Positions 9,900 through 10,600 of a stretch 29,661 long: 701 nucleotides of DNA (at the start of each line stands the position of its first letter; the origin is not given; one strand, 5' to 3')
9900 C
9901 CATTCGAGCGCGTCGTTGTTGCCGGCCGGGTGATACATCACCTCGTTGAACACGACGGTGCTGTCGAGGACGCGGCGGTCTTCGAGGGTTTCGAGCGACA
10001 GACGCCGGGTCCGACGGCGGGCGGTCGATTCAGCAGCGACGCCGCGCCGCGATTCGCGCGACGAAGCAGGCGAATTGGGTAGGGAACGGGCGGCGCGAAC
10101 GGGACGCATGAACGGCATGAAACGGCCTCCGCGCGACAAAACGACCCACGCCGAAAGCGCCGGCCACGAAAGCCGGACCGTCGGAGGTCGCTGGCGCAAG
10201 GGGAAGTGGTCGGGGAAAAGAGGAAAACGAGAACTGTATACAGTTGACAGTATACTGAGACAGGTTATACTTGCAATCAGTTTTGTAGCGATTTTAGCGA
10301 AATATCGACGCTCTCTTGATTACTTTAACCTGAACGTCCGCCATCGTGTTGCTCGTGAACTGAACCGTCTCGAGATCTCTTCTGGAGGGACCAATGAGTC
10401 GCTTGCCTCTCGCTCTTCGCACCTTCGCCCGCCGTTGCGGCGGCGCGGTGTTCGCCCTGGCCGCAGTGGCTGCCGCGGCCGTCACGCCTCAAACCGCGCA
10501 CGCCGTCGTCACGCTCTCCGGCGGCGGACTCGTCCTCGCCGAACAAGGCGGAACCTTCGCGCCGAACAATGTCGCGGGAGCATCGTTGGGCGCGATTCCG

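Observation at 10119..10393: AT-rich island with face-to-face near-consensus promoters and GTATAC-core palindromes between the giant and PEP-CTERM genes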

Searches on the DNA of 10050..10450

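Call 69: search_rna_families(source=window, start=10050, end=10450, threshold=evalue, max_evalue=1)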
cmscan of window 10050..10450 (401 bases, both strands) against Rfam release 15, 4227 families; matches with E-value up to 1: 0.
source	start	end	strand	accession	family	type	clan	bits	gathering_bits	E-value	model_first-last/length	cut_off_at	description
